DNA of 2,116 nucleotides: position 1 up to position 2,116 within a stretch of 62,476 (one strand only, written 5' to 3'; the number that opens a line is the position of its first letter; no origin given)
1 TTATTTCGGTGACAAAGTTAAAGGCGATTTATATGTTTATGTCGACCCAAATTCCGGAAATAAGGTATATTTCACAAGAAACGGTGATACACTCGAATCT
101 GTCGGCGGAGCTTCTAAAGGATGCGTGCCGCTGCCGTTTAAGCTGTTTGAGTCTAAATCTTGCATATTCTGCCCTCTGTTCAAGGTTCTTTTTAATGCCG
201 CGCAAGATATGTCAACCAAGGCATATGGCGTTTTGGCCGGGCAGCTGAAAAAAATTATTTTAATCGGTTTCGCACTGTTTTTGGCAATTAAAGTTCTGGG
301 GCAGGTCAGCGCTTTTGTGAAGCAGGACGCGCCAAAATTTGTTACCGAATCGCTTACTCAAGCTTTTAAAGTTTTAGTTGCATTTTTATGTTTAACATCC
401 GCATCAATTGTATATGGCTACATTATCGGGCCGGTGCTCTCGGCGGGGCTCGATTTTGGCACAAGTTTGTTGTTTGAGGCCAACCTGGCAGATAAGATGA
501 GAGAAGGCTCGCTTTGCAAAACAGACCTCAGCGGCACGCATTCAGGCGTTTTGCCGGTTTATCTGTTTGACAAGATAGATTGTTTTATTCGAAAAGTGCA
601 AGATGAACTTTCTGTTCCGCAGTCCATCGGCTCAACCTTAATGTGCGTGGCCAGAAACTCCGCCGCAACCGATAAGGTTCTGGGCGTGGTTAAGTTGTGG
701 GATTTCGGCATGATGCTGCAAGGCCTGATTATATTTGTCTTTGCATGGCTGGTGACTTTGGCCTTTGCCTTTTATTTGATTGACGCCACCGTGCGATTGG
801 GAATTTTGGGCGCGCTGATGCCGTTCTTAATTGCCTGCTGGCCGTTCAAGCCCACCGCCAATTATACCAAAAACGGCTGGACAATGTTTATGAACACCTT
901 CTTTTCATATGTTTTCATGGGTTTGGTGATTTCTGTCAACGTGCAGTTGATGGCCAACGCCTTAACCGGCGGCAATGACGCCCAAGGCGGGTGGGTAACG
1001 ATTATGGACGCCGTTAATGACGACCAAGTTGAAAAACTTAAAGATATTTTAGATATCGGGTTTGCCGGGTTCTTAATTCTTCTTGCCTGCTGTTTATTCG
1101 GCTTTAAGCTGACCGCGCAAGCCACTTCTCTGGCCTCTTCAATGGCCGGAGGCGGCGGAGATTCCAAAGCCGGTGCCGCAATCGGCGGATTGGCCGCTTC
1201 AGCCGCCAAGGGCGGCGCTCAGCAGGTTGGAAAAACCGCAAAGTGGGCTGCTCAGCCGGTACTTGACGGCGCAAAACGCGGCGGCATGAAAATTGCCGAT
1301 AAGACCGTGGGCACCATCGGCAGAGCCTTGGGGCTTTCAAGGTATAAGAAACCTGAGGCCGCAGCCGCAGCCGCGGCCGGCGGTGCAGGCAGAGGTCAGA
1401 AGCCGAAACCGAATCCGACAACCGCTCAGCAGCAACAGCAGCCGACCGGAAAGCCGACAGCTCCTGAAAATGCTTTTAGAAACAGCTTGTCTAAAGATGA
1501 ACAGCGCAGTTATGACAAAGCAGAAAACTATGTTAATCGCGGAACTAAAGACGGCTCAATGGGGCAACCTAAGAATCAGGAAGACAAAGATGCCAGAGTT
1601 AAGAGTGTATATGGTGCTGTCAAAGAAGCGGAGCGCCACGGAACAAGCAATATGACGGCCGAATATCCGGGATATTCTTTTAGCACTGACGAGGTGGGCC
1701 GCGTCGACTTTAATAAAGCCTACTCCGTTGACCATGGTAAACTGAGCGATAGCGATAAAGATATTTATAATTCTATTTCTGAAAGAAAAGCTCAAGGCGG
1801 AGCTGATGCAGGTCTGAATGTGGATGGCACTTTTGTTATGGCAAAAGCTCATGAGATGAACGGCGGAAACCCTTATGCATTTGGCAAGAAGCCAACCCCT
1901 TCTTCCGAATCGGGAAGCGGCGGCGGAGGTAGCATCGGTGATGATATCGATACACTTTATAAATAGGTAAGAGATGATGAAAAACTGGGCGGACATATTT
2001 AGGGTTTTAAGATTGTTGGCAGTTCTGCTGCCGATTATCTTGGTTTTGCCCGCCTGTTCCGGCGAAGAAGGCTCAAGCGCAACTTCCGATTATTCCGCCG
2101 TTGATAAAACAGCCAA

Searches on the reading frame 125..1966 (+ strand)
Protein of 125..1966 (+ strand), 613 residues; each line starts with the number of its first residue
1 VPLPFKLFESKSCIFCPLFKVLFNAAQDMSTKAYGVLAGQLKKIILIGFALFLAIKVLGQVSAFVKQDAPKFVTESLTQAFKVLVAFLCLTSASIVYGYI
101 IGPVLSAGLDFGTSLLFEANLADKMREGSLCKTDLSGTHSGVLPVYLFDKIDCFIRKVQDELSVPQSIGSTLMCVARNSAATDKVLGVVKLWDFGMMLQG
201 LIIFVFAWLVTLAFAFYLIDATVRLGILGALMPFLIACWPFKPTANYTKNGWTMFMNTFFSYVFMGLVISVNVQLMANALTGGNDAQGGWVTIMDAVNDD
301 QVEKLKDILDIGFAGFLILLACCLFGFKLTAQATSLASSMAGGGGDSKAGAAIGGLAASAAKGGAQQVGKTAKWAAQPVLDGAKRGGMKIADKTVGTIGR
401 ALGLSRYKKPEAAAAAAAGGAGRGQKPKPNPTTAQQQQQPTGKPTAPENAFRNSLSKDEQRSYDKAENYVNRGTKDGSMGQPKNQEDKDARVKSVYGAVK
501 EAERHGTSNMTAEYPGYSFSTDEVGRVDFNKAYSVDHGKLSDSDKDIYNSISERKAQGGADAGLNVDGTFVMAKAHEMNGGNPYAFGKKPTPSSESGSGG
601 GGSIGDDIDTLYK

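Call 4: search_protein_families(library=pfam, proteins=[window:125-1966:+], max_evalue=0.01)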
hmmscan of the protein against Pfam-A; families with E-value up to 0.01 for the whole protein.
window:125-1966:+ (613 aa): 1 family
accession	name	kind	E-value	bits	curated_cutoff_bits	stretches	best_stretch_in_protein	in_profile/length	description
PF04610.19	TrbL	-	4.7e-07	30.2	25.9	1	187-286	94-190/215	TrbL/VirB6 plasmid conjugal transfer protein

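Call 44: find_homologous_proteins(query=window:125-1966:+, max_evalue=0.00001)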
Query window:125-1966:+ (613 aa): 1275 proteins with E <= 0.00001 among 8000 candidates; the best 120 are listed.
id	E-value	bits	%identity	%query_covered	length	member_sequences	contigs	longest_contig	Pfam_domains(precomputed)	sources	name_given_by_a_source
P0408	3.6e-158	546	55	66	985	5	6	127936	-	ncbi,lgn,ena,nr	ncbi:MAG: hypothetical protein J6A33_04205 [Alphaproteobacteria bacterium]|nr:hypothetical protein [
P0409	2.2e-156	540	45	96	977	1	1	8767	-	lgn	-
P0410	4.6e-155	536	46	96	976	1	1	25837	-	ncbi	-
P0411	1.1e-143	498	48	82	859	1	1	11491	-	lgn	-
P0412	2.8e-143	497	51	82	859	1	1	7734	-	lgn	-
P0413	4.9e-143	496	51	77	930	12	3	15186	PF04610.20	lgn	-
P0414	2.6e-142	493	55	72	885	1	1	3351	-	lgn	-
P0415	5.2e-142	492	53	75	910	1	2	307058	PF04610.20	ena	-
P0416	9.9e-142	492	48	89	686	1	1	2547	PF04610.20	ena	-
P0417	2.2e-141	490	53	75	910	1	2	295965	PF04610.20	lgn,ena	-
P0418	2.2e-141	490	53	75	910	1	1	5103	PF04610.20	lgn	-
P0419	2.3e-141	490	53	75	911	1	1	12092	PF04610.20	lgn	-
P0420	2.4e-141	490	53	75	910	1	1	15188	PF04610.20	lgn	-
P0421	2.5e-141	490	53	75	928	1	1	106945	PF04610.20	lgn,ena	-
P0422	2.6e-141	490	53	75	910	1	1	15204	PF04610.20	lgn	-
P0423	2.8e-141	490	53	75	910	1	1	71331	PF04610.20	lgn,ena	-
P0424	2.8e-141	490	53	75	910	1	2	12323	PF04610.20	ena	-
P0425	3.1e-141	490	53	75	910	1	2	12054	PF04610.20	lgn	-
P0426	3.4e-141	490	53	75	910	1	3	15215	PF04610.20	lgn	-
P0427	3.4e-141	490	53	75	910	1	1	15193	PF04610.20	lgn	-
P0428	3.4e-141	490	53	75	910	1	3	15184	PF04610.20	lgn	-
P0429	3.4e-141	490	53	75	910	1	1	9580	PF04610.20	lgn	-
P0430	3.4e-141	490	53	75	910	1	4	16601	PF04610.20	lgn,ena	-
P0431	3.4e-141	490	53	75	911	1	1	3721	PF04610.20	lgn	-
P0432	3.5e-141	490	53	75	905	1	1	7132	PF04610.20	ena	-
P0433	3.7e-141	490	47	92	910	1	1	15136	PF04610.20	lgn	-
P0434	3.7e-141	490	53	75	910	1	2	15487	PF04610.20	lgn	-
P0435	4.4e-141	489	53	75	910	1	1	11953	PF04610.20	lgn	-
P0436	4.4e-141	489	53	75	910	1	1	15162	PF04610.20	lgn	-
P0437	4.4e-141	489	53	75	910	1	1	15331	PF04610.20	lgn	-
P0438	4.6e-141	489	53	75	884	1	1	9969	PF04610.20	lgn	-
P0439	4.6e-141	489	53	75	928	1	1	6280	PF04610.20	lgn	-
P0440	4.9e-141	489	53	75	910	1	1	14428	PF04610.20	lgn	-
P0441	5.0e-141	489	47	89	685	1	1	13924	PF04610.20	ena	-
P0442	5.0e-141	489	53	75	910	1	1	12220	PF04610.20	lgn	-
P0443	5.1e-141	489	53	75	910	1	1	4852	PF04610.20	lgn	-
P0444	5.1e-141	489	53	75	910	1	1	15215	PF04610.20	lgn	-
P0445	5.2e-141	489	53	75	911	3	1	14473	PF04610.20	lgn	-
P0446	5.5e-141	489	53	75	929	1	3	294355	PF04610.20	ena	-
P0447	5.7e-141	489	53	75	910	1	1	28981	PF04610.20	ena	-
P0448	6.0e-141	489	47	89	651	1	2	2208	PF04610.20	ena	-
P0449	6.0e-141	489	47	89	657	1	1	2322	PF04610.20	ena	-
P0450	6.2e-141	489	53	75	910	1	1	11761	PF04610.20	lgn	-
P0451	6.3e-141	489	61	62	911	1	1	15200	PF04610.20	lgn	-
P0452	6.4e-141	489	47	89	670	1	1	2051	PF04610.20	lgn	-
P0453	6.4e-141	489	53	75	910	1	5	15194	PF04610.20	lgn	-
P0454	6.4e-141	489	53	75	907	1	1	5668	PF04610.20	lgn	-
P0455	6.4e-141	489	53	75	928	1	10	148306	PF04610.20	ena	-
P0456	6.6e-141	489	53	75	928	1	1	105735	PF04610.20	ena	-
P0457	6.7e-141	489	53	75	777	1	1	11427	PF04610.20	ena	-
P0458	6.7e-141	489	53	75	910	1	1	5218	PF04610.20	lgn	-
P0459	6.7e-141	489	53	75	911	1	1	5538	PF04610.20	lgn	-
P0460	6.7e-141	489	53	75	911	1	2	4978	PF04610.20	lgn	-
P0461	6.7e-141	489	47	92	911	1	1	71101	PF04610.20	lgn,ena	-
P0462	6.8e-141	489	53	75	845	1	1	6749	PF04610.20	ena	-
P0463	6.9e-141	489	53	75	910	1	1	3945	PF04610.20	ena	-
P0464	6.9e-141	489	53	75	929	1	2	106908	PF04610.20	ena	-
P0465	7.0e-141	489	53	75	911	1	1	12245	PF04610.20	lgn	-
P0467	7.0e-141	489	53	75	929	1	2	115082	PF04610.20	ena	-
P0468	7.1e-141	489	53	75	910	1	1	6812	PF04610.20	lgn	-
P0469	7.1e-141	489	53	75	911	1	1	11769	PF04610.20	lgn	-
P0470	7.1e-141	489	53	75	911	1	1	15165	PF04610.20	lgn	-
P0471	7.1e-141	489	61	62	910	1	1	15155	PF04610.20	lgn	-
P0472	7.2e-141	489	47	92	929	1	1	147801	PF04610.20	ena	-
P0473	7.2e-141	489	53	75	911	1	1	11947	PF04610.20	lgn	-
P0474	7.2e-141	489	53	75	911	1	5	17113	PF04610.20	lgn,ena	-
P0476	7.4e-141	489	53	75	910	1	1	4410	PF04610.20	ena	-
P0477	7.4e-141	489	53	75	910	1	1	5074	PF04610.20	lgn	-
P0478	7.4e-141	489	53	75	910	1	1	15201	PF04610.20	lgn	-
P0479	7.4e-141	489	53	75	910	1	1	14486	PF04610.20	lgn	-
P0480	7.4e-141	489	53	75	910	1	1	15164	PF04610.20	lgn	-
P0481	7.4e-141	489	53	75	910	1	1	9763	PF04610.20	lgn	-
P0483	7.4e-141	489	53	75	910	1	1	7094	PF04610.20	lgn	-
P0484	7.6e-141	489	53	75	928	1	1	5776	PF04610.20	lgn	-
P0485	7.7e-141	489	53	75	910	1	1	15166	PF04610.20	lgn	-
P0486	7.7e-141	489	53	75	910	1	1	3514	PF04610.20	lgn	-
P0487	7.7e-141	489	53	75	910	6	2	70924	PF04610.20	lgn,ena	-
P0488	7.7e-141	489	53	75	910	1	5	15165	PF04610.20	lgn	-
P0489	7.7e-141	489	53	75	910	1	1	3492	PF04610.20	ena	-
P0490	7.7e-141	489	53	75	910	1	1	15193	PF04610.20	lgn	-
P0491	7.7e-141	489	53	75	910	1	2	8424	PF04610.20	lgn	-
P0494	7.8e-141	489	53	75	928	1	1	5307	PF04610.20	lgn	-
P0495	7.8e-141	489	53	75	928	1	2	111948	PF04610.20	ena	-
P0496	7.8e-141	489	53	75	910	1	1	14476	PF04610.20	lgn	-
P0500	8.3e-141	488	53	75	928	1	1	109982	PF04610.20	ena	-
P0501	8.4e-141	488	53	75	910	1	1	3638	PF04610.20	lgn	-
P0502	8.5e-141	488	53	75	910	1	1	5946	PF04610.20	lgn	-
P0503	8.6e-141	488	53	75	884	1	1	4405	PF04610.20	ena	-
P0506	8.8e-141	488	47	89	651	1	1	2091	PF04610.20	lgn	-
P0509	9.1e-141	488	53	75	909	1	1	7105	PF04610.20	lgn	-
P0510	9.1e-141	488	53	75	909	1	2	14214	PF04610.20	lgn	-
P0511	9.1e-141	488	53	75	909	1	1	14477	PF04610.20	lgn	-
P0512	9.1e-141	488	53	75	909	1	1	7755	PF04610.20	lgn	-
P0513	9.1e-141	488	53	75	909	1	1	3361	PF04610.20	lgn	-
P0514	9.2e-141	488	53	75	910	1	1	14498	PF04610.20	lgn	-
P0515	9.2e-141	488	53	75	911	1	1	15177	PF04610.20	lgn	-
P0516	9.3e-141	488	53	75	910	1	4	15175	PF04610.20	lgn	-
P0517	9.3e-141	488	53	75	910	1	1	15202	PF04610.20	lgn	-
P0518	9.3e-141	488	53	75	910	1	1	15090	PF04610.20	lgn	-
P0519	9.3e-141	488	53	75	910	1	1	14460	PF04610.20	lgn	-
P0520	9.3e-141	488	53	75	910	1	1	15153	PF04610.20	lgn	-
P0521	9.3e-141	488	53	75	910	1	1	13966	PF04610.20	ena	-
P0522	9.3e-141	488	53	75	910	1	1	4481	PF04610.20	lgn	-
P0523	9.3e-141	488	53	75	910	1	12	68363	PF04610.20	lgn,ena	-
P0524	9.3e-141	488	53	75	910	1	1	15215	PF04610.20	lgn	-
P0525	9.3e-141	488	53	75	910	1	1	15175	PF04610.20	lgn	-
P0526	9.3e-141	488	53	75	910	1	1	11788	PF04610.20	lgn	-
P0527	9.3e-141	488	53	75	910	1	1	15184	PF04610.20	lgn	-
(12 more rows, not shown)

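Call 45: find_encoding_contigs(protein=P0415, flank=10000, max_places=2)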
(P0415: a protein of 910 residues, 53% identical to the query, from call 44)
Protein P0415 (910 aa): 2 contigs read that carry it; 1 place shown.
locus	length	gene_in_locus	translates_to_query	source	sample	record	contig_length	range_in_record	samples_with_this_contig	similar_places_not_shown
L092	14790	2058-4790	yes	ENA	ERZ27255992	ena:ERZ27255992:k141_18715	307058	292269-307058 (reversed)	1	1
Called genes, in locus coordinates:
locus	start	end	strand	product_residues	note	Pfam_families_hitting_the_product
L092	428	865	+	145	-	-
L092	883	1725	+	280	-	-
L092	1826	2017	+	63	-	-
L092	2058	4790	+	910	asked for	PF04610:TrbL (faint)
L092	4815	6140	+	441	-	-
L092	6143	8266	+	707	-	PF19590:TrbL_3 (faint)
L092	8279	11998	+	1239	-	PF01551:Peptidase_M23, PF21277:T6SS_VgrG3-like_C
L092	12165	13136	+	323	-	PF01381:HTH_3, PF12844:HTH_19 (faint), PF13443:HTH_26 (faint), PF13560:HTH_31, PF01381:HTH_3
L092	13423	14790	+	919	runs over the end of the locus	-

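Call 46: find_encoding_contigs(protein=P0408, flank=10000, max_places=2)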
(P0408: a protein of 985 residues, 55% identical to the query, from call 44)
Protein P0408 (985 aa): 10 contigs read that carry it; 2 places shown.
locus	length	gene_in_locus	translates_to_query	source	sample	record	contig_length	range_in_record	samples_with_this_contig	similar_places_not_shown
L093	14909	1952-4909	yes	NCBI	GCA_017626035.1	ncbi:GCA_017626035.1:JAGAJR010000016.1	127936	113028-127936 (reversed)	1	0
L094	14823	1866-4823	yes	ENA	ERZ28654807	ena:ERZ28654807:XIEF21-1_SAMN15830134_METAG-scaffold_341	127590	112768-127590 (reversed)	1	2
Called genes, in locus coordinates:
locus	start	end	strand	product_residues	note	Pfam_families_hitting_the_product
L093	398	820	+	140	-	-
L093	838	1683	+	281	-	-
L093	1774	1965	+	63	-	-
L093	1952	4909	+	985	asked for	-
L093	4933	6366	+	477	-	-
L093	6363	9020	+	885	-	-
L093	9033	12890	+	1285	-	PF01551:Peptidase_M23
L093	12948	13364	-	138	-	-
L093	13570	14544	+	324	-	PF01381:HTH_3, PF12844:HTH_19 (faint), PF13443:HTH_26 (faint), PF13560:HTH_31, PF01381:HTH_3, PF13560:HTH_31 (weak)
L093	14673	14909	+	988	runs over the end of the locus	-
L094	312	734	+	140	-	-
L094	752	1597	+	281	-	-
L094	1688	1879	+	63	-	-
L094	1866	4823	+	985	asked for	-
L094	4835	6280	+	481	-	-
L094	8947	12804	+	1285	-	PF01551:Peptidase_M23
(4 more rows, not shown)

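Call 48: search_protein_families(library=pfam, proteins=[L092:428-865:+, L092:883-1725:+, L092:1826-2017:+, L092:8279-11998:+, L092:2058-4790:+, L092:6143-8266:+], max_evalue=0.01)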
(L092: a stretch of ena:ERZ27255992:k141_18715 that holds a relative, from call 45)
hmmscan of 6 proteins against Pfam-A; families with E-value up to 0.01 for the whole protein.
L092:428-865:+ (145 aa): 0 families

L092:883-1725:+ (280 aa): 0 families

L092:1826-2017:+ (63 aa): 0 families

L092:8279-11998:+ (1239 aa): 3 families
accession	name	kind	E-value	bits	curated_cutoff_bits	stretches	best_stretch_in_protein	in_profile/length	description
PF01551.29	Peptidase_M23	-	5.8e-20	71.7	28.7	1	121-229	2-91/96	Peptidase family M23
PF21277.2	T6SS_VgrG3-like_C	-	2.6e-12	47.5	27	1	292-473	7-161/183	Type VI secretion system spike protein VgrG3-like, C-terminal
PF04610.19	TrbL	-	9.6e-05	22.7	25.9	1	703-843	55-190/215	TrbL/VirB6 plasmid conjugal transfer protein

L092:2058-4790:+ (910 aa): 1 family
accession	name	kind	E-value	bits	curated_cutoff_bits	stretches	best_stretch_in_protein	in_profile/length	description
PF04610.19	TrbL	-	3.5e-06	27.4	25.9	1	456-573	94-192/215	TrbL/VirB6 plasmid conjugal transfer protein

L092:6143-8266:+ (707 aa): 1 family
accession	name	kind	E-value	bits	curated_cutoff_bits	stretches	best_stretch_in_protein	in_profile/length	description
PF16566.10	CREPT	-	0.0055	17.2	29.3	1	56-138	42-123/147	Cell-cycle alteration and expression-elevated protein in tumour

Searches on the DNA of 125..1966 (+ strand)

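Call 47: search_rna_families(sources=[L092, L093, window], threshold=gathering)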
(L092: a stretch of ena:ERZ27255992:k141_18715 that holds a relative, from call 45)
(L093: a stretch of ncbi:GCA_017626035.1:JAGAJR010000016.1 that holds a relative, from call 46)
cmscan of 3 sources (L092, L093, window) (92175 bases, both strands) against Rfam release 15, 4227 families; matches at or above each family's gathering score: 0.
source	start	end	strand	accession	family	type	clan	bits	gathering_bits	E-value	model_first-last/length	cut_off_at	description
